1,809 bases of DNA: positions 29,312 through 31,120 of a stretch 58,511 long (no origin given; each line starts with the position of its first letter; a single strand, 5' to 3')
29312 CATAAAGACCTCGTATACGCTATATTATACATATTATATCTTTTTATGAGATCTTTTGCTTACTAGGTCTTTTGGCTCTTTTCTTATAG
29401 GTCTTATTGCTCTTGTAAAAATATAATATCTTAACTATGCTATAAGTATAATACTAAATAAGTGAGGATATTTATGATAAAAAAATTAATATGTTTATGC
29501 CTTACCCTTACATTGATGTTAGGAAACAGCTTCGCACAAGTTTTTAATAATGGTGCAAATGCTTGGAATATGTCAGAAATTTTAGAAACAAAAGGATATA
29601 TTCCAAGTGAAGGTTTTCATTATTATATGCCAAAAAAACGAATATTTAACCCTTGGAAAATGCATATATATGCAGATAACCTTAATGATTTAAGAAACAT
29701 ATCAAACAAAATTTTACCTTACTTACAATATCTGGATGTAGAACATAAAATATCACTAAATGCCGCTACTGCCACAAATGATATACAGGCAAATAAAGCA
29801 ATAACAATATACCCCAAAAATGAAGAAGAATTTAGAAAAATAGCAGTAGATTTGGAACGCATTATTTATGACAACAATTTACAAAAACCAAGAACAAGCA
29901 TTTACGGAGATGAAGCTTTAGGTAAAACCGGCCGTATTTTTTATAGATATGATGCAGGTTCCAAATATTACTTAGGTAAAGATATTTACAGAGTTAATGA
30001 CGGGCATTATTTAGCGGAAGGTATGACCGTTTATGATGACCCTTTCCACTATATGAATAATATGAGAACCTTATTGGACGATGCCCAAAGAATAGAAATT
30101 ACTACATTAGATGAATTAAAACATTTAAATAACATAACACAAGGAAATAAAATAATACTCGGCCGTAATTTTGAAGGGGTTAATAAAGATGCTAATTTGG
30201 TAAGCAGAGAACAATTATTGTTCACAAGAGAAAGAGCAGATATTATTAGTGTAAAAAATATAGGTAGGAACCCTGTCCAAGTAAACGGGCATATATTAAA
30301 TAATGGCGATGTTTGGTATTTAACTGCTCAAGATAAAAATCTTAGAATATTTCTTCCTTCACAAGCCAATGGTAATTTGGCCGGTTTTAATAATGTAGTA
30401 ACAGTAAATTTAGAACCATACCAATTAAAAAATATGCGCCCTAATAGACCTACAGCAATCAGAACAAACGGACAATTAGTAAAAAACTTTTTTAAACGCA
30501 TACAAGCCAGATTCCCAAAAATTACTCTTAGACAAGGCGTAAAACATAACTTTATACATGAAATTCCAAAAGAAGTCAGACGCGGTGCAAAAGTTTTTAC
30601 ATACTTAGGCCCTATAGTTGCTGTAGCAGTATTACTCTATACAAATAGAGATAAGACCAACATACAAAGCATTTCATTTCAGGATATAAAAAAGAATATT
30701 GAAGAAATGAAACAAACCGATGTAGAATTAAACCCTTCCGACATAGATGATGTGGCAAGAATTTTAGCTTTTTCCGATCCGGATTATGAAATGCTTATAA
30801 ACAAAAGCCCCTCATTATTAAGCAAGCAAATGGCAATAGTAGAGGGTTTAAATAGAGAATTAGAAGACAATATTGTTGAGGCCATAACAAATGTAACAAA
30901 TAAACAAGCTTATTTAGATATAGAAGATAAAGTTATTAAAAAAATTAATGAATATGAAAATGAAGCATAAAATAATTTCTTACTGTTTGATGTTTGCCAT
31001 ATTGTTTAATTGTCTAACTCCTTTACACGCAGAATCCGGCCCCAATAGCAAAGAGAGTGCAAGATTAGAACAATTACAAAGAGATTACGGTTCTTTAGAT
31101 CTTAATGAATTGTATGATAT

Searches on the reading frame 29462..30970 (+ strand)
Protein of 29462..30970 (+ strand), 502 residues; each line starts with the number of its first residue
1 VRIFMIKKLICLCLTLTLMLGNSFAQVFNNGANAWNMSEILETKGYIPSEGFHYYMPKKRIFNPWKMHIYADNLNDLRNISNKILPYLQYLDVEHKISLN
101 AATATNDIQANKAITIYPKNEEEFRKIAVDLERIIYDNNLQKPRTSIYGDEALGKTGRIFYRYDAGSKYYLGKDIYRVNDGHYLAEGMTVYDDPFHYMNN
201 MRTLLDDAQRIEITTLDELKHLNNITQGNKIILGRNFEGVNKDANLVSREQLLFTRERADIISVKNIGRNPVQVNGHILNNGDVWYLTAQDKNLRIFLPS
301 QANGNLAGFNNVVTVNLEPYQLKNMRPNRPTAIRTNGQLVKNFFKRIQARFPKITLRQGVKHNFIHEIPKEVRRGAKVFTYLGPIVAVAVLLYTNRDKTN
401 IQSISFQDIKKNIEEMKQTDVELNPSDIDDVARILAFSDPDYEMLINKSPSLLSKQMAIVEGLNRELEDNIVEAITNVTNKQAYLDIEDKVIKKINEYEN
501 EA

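Call 39: search_protein_families(library=pfam, proteins=[window:29462-30970:+], max_evalue=0.01)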
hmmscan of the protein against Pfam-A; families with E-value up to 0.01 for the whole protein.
window:29462-30970:+ (502 aa): 2 families
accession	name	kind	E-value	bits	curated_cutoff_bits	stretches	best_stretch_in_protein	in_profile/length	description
PF25816.1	RamC_N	-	1.1e-06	28.7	27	1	65-170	36-142/191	RamC, N-terminal domain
PF17913.6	FHA_2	-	7.8e-05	23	23.1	1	225-279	15-69/71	FHA domain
